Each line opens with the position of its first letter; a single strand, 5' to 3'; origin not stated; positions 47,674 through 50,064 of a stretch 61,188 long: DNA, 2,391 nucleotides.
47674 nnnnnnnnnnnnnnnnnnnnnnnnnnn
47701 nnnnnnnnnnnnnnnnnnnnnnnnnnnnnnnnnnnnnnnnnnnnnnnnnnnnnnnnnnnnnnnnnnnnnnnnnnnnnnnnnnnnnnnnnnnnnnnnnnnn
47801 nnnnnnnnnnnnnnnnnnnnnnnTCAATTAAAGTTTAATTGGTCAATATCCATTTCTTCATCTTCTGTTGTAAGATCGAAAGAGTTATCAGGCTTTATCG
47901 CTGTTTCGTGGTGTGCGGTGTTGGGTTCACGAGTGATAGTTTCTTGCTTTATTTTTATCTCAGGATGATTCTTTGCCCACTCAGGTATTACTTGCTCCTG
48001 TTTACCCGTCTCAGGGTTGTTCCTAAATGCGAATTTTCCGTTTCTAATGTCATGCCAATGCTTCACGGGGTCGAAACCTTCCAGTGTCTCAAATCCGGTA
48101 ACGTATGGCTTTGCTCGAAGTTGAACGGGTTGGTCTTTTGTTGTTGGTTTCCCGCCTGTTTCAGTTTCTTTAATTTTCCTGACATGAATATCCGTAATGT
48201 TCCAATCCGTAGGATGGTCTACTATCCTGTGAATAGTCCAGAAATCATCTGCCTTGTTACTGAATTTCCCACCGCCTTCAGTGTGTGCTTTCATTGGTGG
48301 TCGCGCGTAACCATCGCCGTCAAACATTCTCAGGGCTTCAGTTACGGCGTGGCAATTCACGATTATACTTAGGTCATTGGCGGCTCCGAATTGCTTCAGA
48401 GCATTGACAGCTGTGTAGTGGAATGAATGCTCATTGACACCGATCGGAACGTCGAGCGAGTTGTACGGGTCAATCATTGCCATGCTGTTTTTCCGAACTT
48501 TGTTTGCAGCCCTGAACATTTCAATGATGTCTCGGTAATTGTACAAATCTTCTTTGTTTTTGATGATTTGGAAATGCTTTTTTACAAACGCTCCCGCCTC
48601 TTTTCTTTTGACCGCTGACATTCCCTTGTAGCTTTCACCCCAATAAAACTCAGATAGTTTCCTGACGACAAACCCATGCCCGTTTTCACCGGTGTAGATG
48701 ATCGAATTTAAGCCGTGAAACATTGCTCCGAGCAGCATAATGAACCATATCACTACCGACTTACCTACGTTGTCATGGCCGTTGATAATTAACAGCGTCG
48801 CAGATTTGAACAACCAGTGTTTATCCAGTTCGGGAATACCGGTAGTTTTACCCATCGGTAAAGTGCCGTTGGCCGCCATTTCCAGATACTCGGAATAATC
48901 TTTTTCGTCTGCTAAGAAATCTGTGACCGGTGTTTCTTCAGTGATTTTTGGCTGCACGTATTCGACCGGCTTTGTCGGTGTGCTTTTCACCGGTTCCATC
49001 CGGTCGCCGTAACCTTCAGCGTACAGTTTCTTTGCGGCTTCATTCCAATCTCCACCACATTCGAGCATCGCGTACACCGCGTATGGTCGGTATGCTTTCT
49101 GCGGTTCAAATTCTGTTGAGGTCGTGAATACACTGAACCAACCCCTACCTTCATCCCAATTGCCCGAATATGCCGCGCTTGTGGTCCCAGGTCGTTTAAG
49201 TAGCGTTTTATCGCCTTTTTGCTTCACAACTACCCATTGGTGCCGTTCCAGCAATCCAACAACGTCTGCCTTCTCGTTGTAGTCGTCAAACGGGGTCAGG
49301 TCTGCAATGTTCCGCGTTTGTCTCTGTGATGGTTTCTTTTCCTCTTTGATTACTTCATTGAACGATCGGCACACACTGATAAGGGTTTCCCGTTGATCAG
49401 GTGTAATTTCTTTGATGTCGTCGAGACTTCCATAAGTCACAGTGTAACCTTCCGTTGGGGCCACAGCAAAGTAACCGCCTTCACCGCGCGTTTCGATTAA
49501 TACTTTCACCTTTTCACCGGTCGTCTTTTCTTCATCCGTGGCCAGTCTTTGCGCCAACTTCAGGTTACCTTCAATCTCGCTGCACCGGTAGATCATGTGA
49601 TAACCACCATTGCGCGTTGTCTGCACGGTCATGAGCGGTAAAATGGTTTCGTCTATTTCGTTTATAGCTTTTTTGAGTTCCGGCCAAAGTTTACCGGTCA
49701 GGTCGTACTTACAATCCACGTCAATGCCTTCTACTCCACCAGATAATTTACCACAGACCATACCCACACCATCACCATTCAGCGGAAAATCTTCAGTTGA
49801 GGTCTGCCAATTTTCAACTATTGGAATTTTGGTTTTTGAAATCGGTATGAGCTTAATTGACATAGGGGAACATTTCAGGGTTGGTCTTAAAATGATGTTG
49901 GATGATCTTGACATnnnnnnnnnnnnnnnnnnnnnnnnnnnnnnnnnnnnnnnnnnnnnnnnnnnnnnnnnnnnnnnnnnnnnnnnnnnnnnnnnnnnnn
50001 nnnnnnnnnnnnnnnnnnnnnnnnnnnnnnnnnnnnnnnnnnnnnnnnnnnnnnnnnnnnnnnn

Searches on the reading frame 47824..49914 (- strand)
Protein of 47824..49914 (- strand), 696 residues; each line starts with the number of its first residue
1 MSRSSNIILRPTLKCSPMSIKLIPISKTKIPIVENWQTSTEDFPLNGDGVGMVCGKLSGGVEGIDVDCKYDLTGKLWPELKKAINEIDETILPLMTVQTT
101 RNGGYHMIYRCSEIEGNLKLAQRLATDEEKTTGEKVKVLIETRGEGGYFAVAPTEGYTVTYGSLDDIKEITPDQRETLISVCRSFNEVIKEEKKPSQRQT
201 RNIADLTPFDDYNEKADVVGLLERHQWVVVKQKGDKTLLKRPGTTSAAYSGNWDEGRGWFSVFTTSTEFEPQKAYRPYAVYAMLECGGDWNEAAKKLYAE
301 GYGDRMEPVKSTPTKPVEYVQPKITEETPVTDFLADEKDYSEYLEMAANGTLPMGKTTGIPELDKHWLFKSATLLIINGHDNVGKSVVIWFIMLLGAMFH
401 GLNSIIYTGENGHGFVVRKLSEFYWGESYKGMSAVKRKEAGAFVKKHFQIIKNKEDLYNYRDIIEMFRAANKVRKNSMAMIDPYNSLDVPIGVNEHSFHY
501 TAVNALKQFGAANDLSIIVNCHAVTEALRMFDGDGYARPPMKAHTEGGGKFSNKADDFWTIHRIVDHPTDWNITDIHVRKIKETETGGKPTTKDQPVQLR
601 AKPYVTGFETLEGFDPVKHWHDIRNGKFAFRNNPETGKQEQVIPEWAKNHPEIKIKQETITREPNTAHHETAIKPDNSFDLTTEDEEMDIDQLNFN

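Call 81: search_protein_families(library=phrogs, proteins=[window:47824-49914:-], max_evalue=0.00001)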
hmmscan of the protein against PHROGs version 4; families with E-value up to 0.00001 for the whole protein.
window:47824-49914:- (696 aa): 4 families
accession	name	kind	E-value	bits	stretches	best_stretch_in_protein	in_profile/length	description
phrog_19930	-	DNA, RNA and nucleotide metabolism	3.5e-71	241.6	1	22-594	24-630/865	DNA polymerase/primase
phrog_18375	-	DNA, RNA and nucleotide metabolism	5.5e-33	115.1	1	354-602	357-610/644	DNA primase/helicase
phrog_5482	-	unknown function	1.3e-10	41.6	1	369-582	49-275/341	-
phrog_239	-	DNA, RNA and nucleotide metabolism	4.1e-08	33.6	1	335-588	321-583/801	DNA primase/helicase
